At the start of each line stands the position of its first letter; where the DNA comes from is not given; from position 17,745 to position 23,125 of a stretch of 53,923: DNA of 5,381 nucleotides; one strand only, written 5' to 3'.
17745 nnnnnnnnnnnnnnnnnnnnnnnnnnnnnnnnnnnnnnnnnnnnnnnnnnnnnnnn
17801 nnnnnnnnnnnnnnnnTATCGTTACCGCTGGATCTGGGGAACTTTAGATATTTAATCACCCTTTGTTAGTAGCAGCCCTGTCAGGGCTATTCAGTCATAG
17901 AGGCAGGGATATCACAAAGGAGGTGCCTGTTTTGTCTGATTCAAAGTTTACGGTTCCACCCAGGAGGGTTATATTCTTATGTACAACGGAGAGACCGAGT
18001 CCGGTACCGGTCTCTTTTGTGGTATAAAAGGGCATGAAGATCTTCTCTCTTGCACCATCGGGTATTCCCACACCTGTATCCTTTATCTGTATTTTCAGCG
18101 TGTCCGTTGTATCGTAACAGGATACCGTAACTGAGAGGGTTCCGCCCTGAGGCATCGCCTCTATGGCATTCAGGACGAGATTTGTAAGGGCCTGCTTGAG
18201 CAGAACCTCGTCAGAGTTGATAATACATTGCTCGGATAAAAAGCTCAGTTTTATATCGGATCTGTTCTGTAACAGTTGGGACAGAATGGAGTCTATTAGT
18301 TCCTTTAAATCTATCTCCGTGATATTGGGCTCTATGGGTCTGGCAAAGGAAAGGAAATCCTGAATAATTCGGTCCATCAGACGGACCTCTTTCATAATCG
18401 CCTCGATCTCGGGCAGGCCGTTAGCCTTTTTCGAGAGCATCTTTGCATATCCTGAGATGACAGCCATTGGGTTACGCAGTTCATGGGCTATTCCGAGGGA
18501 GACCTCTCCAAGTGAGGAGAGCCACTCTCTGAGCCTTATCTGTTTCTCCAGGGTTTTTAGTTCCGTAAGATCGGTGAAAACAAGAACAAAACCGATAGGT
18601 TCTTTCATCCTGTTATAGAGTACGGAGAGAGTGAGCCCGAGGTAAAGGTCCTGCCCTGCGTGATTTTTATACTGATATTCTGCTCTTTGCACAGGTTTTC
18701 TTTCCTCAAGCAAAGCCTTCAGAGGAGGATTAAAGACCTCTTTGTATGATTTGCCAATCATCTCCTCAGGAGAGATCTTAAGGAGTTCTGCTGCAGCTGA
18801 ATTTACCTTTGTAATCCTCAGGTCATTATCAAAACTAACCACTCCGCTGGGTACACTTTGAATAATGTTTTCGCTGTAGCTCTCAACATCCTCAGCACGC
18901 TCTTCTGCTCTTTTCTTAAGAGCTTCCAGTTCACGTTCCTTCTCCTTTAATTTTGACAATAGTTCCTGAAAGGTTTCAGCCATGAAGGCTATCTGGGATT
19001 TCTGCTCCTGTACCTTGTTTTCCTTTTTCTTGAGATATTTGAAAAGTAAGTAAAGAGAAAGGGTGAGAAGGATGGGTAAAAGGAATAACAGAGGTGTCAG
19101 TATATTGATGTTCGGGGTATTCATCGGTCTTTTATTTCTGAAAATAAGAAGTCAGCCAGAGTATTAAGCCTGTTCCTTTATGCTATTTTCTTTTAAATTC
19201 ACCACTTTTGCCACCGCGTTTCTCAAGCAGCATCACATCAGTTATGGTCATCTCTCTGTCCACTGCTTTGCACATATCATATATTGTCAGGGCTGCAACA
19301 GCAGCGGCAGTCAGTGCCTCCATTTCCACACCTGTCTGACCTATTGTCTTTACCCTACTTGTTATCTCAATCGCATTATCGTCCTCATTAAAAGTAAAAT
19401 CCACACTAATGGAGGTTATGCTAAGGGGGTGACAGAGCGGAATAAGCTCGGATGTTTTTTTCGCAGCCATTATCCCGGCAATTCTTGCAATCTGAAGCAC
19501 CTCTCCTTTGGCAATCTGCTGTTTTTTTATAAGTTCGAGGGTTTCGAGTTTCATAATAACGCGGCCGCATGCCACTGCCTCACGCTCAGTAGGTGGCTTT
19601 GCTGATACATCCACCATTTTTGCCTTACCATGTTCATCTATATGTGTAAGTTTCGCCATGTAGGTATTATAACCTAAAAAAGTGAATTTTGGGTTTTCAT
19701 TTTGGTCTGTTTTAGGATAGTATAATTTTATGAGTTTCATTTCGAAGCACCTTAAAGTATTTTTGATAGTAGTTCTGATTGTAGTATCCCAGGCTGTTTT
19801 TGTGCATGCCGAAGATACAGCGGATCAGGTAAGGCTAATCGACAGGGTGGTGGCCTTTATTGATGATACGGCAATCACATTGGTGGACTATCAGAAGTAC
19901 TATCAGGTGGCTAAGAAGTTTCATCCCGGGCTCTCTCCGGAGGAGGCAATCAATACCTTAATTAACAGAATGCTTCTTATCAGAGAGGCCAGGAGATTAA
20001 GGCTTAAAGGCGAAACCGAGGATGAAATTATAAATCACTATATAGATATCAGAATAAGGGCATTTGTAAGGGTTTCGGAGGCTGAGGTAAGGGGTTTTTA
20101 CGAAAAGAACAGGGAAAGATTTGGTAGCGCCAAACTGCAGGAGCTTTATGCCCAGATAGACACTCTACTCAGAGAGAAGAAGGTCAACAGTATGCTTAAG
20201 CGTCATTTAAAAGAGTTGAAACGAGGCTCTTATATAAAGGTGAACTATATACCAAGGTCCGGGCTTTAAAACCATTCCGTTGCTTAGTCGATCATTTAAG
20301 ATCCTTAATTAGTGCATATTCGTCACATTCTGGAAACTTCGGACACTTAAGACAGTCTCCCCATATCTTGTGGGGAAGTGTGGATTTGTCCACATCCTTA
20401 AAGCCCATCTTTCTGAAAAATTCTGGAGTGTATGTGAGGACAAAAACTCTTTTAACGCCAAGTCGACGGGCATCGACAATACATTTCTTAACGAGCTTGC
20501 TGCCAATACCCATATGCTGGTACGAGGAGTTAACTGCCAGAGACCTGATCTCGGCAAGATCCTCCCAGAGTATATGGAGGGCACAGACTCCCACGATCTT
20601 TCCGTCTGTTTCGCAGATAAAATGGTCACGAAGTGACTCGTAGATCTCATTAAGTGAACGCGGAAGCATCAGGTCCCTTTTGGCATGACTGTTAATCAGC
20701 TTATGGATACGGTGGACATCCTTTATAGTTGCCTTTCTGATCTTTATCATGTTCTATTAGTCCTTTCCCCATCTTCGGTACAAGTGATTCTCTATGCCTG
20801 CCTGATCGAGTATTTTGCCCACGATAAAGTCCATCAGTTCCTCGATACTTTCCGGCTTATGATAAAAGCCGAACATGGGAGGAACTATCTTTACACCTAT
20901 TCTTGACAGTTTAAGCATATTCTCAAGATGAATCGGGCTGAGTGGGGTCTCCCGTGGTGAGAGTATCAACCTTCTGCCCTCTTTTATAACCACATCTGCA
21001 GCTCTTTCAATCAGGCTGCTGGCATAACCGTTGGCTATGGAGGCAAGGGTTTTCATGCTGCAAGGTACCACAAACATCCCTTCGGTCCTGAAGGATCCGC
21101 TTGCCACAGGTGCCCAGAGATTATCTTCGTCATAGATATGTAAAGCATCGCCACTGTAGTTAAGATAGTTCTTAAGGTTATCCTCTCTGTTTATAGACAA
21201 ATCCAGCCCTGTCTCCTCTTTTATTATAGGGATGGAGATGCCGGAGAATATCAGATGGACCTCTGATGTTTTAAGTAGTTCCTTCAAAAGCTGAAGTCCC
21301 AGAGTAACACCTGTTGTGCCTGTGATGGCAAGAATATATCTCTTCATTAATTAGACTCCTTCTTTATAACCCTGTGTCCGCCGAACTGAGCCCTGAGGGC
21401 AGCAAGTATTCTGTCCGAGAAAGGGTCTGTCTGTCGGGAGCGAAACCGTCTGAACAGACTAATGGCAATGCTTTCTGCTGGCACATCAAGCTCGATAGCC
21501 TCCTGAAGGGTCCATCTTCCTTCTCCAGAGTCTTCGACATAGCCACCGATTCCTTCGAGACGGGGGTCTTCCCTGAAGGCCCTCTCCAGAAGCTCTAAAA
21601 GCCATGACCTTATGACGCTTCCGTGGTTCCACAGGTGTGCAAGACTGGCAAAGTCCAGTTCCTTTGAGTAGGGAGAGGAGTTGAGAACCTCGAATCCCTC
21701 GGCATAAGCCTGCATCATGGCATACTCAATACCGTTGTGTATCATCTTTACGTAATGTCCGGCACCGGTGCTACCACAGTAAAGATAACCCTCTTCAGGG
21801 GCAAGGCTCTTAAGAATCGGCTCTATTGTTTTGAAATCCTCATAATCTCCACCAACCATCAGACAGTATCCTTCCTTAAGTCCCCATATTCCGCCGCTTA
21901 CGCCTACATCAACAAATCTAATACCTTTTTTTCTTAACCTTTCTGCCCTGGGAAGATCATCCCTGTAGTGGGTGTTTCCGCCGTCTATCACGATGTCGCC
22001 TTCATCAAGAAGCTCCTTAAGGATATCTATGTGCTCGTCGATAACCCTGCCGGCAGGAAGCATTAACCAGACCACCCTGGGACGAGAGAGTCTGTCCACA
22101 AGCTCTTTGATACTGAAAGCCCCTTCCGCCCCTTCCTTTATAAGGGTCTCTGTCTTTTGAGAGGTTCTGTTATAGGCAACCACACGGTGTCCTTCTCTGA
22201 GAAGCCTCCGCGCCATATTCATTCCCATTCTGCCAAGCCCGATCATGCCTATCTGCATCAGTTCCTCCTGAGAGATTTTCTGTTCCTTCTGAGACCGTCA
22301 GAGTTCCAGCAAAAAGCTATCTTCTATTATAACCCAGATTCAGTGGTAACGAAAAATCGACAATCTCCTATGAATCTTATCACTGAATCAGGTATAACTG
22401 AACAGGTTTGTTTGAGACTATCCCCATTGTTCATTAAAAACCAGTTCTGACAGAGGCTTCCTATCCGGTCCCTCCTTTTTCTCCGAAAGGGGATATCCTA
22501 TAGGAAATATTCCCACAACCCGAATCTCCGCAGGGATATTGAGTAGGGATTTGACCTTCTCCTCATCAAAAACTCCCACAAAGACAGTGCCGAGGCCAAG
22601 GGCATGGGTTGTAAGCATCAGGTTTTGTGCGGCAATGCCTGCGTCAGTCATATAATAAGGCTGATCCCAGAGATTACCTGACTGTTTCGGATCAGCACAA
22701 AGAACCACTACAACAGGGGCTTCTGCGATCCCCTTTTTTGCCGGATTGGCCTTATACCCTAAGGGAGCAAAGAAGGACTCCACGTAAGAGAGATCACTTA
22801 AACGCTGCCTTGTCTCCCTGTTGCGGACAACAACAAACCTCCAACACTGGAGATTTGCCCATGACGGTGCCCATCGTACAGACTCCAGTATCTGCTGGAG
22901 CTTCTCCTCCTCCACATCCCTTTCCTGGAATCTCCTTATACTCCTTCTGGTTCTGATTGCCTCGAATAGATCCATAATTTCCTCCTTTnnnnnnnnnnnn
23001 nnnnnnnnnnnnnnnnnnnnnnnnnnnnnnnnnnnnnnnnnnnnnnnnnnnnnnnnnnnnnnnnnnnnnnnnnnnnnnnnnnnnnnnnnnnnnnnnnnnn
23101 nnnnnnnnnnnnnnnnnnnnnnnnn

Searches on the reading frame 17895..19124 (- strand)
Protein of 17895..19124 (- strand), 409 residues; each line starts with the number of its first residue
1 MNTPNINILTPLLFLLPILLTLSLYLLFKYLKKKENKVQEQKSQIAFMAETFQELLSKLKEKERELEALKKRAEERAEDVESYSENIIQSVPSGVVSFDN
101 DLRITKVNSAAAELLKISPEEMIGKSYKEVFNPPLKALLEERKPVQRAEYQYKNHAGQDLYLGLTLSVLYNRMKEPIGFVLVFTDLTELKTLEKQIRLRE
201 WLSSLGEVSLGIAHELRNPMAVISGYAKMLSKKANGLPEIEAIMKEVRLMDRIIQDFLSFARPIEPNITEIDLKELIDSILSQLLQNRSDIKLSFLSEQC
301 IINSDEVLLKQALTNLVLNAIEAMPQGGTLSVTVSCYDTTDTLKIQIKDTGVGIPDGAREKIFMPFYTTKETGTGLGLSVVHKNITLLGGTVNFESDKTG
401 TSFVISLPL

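Call 28: search_protein_families(library=pfam, proteins=[window:17895-19124:-], max_evalue=0.0001)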
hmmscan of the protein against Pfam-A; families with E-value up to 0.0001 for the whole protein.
window:17895-19124:- (409 aa): 7 families
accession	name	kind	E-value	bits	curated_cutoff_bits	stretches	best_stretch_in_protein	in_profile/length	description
PF02518.31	HATPase_c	-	5.7e-26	91.6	26.4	1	305-409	2-109/111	Histidine kinase-, DNA gyrase B-, and HSP90-like ATPase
PF00989.32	PAS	-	7.1e-13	49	22.6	1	85-185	4-112/113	PAS fold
PF08448.16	PAS_4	-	1e-12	48.7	23.1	1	90-190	3-109/110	PAS fold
PF00512.31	HisKA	-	2.3e-12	47.2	26.9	1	209-263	6-63/66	His Kinase A (phospho-acceptor) domain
PF13426.13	PAS_9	-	9e-12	45.6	27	1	94-188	3-103/103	PAS domain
PF13188.13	PAS_8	-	4.3e-06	26.9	21.8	1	85-129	4-45/65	PAS domain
PF12860.13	PAS_7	-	6.8e-06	26.7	27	0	88-191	1-112/115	PAS fold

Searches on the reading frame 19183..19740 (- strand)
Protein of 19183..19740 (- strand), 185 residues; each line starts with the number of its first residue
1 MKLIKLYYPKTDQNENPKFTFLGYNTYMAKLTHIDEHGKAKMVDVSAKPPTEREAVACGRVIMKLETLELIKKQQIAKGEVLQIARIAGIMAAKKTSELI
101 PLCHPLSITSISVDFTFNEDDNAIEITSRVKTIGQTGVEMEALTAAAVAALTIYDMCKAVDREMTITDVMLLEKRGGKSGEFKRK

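Call 28: search_protein_families(library=pfam, proteins=[window:19183-19740:-], max_evalue=0.0001)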
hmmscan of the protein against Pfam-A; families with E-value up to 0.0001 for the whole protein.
window:19183-19740:- (185 aa): 1 family
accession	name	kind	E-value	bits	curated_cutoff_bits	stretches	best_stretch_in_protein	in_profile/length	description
PF01967.27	MoaC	-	1.2e-59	200.6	27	1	42-177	1-136/136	MoaC family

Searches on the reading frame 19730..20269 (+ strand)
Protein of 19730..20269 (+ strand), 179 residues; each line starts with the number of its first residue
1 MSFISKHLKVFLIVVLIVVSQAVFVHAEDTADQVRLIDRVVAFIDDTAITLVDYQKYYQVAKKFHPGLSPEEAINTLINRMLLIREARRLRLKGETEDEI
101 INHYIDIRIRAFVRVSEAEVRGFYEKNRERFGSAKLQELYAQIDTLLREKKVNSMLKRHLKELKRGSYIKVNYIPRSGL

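Call 77: search_protein_families(library=pfam, proteins=[window:19730-20269:+], max_evalue=0.001)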
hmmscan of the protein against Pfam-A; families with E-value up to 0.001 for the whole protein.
window:19730-20269:+ (179 aa): 2 families
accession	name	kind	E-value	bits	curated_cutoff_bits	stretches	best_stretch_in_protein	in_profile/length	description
PF13624.11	SurA_N_3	-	8.2e-05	22.9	27.2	1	1-94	2-108/162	SurA-like N-terminal domain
PF13623.11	SurA_N_2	-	0.00097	19.5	28.5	0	2-94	2-110/145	SurA-like N-terminal domain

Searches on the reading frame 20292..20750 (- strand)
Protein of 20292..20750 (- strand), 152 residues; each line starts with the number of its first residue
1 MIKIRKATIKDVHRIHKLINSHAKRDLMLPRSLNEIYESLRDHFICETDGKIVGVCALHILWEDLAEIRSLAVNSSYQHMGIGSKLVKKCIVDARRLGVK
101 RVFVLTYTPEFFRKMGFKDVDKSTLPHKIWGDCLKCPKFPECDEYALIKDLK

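Call 28: search_protein_families(library=pfam, proteins=[window:20292-20750:-], max_evalue=0.0001)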
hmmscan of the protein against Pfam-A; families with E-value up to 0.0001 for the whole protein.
window:20292-20750:- (152 aa): 3 families
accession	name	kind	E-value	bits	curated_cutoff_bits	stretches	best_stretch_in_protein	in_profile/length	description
PF00583.31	Acetyltransf_1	-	2.4e-17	63.7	20.7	1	22-117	14-116/116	Acetyltransferase (GNAT) family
PF13508.13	Acetyltransf_7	-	1.5e-14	54.6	27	1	42-118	4-83/84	Acetyltransferase (GNAT) domain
PF13673.13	Acetyltransf_10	-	2.1e-09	37.8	23.6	1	41-124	31-114/128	Acetyltransferase (GNAT) domain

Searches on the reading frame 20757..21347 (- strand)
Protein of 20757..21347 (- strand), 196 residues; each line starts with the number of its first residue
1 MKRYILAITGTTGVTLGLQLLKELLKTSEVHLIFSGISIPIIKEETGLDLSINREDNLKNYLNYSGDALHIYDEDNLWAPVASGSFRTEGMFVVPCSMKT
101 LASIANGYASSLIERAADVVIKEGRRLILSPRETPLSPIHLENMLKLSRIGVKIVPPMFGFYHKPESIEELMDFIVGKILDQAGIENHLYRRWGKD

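Call 28: search_protein_families(library=pfam, proteins=[window:20757-21347:-], max_evalue=0.0001)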
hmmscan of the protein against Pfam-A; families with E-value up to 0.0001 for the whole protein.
window:20757-21347:- (196 aa): 1 family
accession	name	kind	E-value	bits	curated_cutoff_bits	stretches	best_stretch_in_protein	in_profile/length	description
PF02441.25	Flavoprotein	-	2.2e-39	135.1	22.7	1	2-182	1-161/162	Flavoprotein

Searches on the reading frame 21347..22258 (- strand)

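Call 28: search_protein_families(library=pfam, proteins=[window:21347-22258:-], max_evalue=0.0001)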
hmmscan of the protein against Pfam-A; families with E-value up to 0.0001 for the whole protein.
window:21347-22258:- (303 aa): 5 families
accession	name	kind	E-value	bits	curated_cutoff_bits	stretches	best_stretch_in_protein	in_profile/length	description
PF03446.21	NAD_binding_2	-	2.4e-45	154.9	21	1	2-154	1-154/161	NAD binding domain of 6-phosphogluconate dehydrogenase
PF00393.24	6PGD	-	1.3e-22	81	27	1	167-278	1-117/290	6-phosphogluconate dehydrogenase, C-terminal domain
PF03807.23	F420_oxidored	-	1e-06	29.6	21.6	1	2-92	1-90/94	NADP oxidoreductase coenzyme F420-dependent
PF02826.25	2-Hacid_dh_C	-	4.6e-06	26.6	25.1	1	2-69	38-101/178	D-isomer specific 2-hydroxyacid dehydrogenase, NAD binding domain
PF01488.26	Shikimate_DH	-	1e-05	26.1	24.3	0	2-59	14-75/138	Shikimate / quinate 5-dehydrogenase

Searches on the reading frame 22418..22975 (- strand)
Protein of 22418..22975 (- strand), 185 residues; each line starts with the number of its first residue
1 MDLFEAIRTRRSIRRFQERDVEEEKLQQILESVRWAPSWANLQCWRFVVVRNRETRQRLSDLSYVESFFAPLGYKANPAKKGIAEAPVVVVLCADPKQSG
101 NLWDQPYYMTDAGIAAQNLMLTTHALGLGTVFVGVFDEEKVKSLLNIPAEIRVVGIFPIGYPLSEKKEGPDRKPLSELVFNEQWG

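Call 28: search_protein_families(library=pfam, proteins=[window:22418-22975:-], max_evalue=0.0001)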
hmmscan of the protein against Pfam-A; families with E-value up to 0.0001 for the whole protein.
window:22418-22975:- (185 aa): 2 families
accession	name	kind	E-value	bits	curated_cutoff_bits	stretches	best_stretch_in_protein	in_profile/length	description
PF00881.29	Nitroreductase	-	7.6e-37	127.5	23.5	1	7-161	1-167/167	Nitroreductase family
PF14512.11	TM1586_NiRdase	-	4.2e-14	53.1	27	1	109-179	81-149/215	Putative TM nitroreductase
